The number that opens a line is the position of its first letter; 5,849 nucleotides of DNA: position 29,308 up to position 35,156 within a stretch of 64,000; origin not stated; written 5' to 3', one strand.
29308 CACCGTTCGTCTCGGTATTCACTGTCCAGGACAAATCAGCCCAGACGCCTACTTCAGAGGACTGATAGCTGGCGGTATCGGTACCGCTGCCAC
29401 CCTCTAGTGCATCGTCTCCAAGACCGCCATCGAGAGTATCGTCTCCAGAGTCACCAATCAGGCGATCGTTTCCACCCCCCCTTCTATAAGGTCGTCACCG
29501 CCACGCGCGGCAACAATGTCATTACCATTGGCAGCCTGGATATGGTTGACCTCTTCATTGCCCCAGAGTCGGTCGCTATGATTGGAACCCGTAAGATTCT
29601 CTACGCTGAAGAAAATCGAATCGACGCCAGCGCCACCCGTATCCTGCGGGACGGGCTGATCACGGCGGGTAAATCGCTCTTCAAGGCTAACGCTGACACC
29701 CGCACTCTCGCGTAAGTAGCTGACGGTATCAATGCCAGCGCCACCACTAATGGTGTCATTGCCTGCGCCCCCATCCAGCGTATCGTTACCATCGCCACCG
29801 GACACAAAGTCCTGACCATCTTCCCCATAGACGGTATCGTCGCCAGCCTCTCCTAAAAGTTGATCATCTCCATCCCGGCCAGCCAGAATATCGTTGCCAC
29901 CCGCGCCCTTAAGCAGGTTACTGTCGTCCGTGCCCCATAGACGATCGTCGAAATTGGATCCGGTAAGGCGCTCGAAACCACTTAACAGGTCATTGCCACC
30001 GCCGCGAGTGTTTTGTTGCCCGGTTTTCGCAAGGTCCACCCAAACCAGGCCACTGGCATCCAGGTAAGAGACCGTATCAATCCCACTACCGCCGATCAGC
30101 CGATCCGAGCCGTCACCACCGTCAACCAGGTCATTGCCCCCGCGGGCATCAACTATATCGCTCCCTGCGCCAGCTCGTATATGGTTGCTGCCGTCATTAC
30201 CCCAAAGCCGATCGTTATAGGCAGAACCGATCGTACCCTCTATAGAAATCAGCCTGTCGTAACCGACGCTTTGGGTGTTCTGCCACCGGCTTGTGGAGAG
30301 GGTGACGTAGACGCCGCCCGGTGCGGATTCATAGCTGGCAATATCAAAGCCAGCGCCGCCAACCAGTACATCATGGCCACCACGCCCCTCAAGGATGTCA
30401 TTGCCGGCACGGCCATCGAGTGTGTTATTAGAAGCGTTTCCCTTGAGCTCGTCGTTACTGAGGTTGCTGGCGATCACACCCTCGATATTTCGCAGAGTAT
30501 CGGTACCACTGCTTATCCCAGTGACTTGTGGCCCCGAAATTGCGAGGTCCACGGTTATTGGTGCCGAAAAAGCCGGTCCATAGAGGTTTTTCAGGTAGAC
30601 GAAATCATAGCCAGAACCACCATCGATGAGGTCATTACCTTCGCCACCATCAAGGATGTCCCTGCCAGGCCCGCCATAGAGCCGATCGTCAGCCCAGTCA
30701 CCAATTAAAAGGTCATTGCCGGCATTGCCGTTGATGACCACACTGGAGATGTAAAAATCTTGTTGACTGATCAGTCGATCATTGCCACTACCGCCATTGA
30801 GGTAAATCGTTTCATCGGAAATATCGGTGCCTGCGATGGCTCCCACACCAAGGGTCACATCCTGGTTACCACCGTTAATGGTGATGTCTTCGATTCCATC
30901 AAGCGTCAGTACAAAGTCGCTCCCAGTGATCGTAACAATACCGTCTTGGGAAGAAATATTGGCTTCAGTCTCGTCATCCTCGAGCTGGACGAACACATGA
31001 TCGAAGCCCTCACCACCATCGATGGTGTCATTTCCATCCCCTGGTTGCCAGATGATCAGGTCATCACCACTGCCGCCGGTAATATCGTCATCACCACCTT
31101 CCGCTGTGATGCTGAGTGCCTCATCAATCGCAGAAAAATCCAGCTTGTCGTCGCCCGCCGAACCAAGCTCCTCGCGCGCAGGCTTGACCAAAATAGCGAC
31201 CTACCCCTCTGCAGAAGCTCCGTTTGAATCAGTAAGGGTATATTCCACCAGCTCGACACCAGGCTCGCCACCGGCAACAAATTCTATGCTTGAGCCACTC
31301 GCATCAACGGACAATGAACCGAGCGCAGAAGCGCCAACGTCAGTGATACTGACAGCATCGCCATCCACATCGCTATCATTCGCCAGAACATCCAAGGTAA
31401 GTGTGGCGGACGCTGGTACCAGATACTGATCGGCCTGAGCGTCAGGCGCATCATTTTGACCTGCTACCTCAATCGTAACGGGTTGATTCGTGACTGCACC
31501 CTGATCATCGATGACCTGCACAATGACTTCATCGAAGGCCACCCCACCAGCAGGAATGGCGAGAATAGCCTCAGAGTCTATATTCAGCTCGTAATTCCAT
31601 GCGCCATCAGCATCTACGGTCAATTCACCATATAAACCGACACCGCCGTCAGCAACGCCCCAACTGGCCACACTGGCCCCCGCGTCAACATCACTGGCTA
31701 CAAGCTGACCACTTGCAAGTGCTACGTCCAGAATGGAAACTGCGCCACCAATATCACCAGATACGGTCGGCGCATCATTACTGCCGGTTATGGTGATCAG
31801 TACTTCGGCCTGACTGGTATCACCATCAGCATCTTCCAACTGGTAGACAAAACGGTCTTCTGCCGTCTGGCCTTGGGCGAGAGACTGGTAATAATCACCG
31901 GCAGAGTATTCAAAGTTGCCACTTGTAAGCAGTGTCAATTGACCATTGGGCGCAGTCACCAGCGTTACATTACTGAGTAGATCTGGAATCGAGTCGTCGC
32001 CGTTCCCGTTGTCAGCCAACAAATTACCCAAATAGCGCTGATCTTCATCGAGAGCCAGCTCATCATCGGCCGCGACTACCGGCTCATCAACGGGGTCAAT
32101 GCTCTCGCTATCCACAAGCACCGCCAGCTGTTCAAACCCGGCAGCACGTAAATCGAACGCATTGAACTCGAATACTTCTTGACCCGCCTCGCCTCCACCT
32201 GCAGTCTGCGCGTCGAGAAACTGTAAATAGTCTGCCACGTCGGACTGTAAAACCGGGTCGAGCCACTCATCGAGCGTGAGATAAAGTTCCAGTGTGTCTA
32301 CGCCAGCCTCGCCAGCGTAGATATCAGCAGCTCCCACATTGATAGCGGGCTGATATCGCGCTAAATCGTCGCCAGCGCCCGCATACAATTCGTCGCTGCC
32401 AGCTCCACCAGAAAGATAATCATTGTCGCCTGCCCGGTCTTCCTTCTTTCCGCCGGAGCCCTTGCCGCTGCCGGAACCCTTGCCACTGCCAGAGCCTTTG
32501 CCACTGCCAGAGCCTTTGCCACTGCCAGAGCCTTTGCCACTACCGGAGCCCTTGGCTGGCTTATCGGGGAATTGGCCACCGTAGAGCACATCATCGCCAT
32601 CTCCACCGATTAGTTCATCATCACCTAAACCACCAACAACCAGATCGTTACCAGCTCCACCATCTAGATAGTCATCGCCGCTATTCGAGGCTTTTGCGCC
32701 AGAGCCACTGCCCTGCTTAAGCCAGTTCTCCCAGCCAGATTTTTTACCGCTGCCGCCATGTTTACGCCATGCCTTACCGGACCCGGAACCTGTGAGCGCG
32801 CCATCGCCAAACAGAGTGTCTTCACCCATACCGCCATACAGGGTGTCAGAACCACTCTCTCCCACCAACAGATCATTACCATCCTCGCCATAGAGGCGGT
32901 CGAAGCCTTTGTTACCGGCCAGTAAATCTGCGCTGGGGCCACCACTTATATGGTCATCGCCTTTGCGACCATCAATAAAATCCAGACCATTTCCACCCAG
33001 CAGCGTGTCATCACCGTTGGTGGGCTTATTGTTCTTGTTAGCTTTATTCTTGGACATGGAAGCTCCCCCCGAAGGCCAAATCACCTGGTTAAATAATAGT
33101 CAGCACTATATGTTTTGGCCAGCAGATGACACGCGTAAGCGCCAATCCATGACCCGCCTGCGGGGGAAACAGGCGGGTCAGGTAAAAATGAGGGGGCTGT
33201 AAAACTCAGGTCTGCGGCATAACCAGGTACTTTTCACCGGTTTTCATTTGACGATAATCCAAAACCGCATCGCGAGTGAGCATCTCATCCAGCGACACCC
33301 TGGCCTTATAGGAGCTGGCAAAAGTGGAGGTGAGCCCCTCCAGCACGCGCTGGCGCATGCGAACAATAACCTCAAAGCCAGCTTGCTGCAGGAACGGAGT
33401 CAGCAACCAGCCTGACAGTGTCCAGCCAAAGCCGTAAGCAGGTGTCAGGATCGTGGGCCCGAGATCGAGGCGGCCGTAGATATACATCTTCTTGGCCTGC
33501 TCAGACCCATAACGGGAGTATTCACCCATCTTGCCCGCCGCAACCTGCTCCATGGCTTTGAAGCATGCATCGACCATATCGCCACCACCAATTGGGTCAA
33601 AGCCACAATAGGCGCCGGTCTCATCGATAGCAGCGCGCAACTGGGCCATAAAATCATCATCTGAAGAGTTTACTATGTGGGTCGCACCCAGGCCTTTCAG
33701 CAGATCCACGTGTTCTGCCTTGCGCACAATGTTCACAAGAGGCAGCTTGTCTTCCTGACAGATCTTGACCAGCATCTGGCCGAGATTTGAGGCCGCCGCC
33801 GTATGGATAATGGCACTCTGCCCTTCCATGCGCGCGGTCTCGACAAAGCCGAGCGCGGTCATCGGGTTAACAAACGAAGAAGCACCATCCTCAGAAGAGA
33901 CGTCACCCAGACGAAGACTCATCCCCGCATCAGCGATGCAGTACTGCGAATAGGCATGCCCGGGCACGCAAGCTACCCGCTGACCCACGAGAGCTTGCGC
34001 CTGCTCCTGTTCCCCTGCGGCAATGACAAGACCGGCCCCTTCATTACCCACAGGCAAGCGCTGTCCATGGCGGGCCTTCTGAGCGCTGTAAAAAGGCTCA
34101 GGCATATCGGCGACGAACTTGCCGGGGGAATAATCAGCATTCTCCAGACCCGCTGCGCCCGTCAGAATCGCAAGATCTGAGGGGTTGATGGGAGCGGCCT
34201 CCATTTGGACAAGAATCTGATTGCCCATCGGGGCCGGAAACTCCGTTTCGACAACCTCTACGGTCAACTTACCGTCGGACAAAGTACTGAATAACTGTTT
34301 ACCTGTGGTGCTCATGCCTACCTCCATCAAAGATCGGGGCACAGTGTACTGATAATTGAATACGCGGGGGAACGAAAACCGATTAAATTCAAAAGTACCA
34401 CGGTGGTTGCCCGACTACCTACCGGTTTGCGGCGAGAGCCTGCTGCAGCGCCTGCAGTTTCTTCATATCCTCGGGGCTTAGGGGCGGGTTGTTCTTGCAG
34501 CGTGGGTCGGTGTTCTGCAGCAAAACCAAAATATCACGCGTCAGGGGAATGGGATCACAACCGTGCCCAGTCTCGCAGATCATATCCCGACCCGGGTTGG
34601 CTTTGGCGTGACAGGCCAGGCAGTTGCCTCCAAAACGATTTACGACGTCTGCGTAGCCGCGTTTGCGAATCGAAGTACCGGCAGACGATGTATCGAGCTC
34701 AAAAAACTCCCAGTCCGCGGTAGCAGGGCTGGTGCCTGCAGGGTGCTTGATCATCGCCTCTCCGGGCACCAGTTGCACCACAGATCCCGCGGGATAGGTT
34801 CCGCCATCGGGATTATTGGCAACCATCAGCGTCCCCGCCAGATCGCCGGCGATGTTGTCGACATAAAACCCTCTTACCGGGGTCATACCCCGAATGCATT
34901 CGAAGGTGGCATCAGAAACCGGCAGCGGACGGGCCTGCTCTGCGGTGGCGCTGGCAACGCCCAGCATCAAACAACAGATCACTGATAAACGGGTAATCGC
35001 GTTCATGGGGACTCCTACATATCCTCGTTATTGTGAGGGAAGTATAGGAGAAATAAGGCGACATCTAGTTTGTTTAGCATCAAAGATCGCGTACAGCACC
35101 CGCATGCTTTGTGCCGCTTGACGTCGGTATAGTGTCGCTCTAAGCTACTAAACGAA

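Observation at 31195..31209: Second in-frame amber codon, in adhesin 2, in the identical 9-mer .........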

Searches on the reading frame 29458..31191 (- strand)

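Call 15: search_protein_families(library=pfam, proteins=[window:29458-31191:-], max_evalue=0.01)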
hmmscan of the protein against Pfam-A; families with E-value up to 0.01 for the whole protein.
window:29458-31191:- (577 aa): 1 family
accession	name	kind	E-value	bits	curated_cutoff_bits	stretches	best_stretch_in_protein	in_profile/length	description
PF00353.25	HemolysinCabind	-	3e-52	174.5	23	11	455-490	1-36/36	RTX calcium-binding nonapeptide repeat (4 copies)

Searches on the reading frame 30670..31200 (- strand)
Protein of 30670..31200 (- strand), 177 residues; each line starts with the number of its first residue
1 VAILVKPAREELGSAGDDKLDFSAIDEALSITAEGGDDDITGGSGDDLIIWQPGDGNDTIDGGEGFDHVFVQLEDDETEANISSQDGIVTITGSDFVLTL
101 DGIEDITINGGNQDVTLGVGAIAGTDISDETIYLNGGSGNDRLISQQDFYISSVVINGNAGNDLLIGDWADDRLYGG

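Call 37: find_related_loci(query=window:30670-31200:-, collection=metagenome_contigs, flank=5000)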
Query seq(177 aa) (177 aa) in metagenome_contigs; peptide patterns used: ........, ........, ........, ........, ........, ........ (x = any residue, [..] = any of these).
124 stretches matched a pattern; 2 encode a relative of the query (tblastn E <= 1e-3); 2 distinct loci.
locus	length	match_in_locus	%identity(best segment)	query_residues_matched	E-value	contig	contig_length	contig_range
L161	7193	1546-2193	43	8-177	6e-8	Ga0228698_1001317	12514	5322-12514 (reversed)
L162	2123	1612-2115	60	14-79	5e-6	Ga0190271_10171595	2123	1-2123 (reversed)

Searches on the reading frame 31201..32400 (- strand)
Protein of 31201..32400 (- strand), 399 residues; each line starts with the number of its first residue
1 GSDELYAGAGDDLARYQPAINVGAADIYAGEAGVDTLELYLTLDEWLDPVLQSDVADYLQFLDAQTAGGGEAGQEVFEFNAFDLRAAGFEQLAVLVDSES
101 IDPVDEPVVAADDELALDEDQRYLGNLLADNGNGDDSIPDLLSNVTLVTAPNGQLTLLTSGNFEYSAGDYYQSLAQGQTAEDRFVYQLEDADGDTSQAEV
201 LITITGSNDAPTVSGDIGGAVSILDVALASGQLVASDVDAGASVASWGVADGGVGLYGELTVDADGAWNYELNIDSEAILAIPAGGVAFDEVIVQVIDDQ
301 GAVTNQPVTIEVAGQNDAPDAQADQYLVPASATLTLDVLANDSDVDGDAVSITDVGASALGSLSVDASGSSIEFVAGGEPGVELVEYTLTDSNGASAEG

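Call 16: find_related_loci(query=window:31201-32400:-, collection=genome_contigs, flank=6000)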
Query window:31201-32400:- (399 aa) in genome_contigs; peptide patterns used: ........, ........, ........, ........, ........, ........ (x = any residue, [..] = any of these).
600 stretches matched a pattern (row limit reached: there are more); 498 encode a relative of the query (tblastn E <= 1e-3); the best 80 are kept; 80 distinct loci.
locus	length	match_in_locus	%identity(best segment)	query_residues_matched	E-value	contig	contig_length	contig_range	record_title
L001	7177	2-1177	34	3-399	2e-45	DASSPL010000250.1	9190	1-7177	MAG TPA_asm: Burkholderiales bacterium isolate SMAG_U1277 k141_603823, whole genome shotgun sequence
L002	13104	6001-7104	34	1-343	6e-44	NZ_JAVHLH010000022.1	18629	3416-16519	MAG: Brevundimonas sp. isolate Ess09-07 NODE_22_length_18629_cov_4.134704, whole genome shotgun sequence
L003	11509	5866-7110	34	1-394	7e-42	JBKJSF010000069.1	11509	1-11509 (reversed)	MAG: Caulobacter sp. isolate ant_bin.568 k117_4488995, whole genome shotgun sequence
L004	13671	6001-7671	32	1-395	7e-42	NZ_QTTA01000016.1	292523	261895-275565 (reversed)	Brevundimonas halotolerans strain MCS24 NODE_2, whole genome shotgun sequence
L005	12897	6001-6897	33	1-395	5e-31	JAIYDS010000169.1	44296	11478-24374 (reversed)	MAG: Acetobacteraceae bacterium isolate H1_MAG_00044 pond_H1_MAG_00044_000000000148, whole genome shotgun sequence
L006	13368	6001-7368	35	70-395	2e-26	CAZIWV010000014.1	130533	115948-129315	MAG TPA_asm: uncultured Pseudomonas sp. isolate binchicken_co264_30 genome assembly, contig: NODE_116_length_130533_cov_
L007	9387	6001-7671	32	65-394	5e-26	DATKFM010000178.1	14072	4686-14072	MAG TPA_asm: Verrucomicrobiia bacterium isolate SMAG_U14525 k141_3183258, whole genome shotgun sequence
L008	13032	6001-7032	37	146-398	2e-25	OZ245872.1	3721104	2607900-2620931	MAG: Burkholderiaceae bacterium isolate 732ef4b1-3eda-4af0-a5a9-44cb4f996968 genome assembly, chromosome: 1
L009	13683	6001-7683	29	62-394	1e-24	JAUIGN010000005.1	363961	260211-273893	MAG: bacterium isolate Co_bin.157 NODE_248_length_363961_cov_2.186882, whole genome shotgun sequence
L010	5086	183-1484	33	70-396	1e-23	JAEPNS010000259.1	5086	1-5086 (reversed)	MAG: Alphaproteobacteria bacterium isolate HXMU1420-4 NODE_259_length_5086_cov_2.980834, whole genome shotgun sequence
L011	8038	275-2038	32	72-397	4e-23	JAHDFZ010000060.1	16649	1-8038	MAG: Verrucomicrobia bacterium isolate MAG-34 RZ_9870, whole genome shotgun sequence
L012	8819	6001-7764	33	98-397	6e-23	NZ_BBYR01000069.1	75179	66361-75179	Piscinibacter sakaiensis strain 201-F6, whole genome shotgun sequence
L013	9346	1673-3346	31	100-396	5e-23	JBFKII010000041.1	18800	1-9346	MAG: Anaerolineales bacterium isolate Mix_sand21.2022.07.G.30 k141_4135309_length_18800_cov_11.3591, whole genome shotgu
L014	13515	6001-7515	31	1-396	4e-22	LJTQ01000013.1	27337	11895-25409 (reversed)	MAG: Betaproteobacteria bacterium SG8_39 WOR_8-12_1352, whole genome shotgun sequence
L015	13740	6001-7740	30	148-391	8e-22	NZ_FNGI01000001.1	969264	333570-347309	Modicisalibacter muralis strain DSM 14789, whole genome shotgun sequence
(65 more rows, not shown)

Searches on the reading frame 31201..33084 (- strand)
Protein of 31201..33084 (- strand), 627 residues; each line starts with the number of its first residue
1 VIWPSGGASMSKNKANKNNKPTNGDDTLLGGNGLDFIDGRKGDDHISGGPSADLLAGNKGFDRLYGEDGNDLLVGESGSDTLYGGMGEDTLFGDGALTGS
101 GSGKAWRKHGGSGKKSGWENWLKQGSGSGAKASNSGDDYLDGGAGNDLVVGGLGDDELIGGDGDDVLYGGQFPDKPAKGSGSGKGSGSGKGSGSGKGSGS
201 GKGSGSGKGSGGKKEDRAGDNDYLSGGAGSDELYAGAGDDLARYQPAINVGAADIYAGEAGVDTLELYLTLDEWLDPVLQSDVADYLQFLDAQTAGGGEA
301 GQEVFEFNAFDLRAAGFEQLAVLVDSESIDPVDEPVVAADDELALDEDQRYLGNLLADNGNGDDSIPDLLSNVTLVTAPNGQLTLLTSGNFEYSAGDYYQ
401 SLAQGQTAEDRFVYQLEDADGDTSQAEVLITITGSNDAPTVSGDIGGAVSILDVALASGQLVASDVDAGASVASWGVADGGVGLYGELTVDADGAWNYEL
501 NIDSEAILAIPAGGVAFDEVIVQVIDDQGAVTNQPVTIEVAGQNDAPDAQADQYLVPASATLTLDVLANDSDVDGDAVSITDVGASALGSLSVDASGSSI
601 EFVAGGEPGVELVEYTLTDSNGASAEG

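Call 15: search_protein_families(library=pfam, proteins=[window:31201-33084:-], max_evalue=0.01)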
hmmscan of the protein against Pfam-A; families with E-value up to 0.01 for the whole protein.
window:31201-33084:- (627 aa): 4 families
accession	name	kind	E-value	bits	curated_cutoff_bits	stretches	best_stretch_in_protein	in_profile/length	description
PF17803.7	Cadherin_4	-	2e-29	102.3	25.1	3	536-598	3-68/71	Bacterial cadherin-like domain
PF17963.7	Big_9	-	3.3e-27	95.6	23.6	3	544-626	1-83/89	Bacterial Ig domain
PF00353.25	HemolysinCabind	-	8.2e-23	80.4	23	6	48-82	2-36/36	RTX calcium-binding nonapeptide repeat (4 copies)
PF17892.7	Cadherin_5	-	8.8e-06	25.9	26.5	1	544-625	2-89/98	Cadherin-like domain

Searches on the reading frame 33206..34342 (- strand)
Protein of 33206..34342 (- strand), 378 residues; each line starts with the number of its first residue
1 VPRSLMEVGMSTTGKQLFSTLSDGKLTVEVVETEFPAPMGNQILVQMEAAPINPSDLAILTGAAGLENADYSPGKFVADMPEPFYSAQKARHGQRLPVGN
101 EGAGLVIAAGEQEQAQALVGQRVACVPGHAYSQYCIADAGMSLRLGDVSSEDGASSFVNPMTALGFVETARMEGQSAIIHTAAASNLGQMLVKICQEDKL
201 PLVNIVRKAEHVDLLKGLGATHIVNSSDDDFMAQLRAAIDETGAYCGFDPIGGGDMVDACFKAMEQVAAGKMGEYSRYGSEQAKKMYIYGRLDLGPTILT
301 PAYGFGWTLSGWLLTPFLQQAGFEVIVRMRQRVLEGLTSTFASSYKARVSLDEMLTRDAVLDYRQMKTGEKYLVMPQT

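Call 14: search_protein_families(library=pfam, proteins=[window:33206-34342:-])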
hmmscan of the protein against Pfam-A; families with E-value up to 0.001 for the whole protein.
window:33206-34342:- (378 aa): 2 families
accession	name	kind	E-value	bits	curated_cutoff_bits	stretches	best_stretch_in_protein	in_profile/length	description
PF00107.32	ADH_zinc_N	-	1.6e-07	31.8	31.8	1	187-265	2-80/129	Zinc-binding dehydrogenase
PF08240.17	ADH_N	-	5e-06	27.1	23.5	1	41-135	3-72/104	Alcohol dehydrogenase GroES-like domain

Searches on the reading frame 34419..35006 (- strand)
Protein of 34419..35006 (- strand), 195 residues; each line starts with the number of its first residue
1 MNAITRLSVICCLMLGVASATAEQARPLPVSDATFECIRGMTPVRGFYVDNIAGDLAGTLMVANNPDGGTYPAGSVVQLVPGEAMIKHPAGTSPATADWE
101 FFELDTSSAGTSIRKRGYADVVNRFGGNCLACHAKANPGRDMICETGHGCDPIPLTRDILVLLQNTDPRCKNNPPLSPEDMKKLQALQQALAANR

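Call 27: find_encoding_contigs(protein=window:34419-35006:-, flank=10000, max_places=10)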
Protein window:34419-35006:- (195 aa): no gene with exactly this product is on record in the collection.
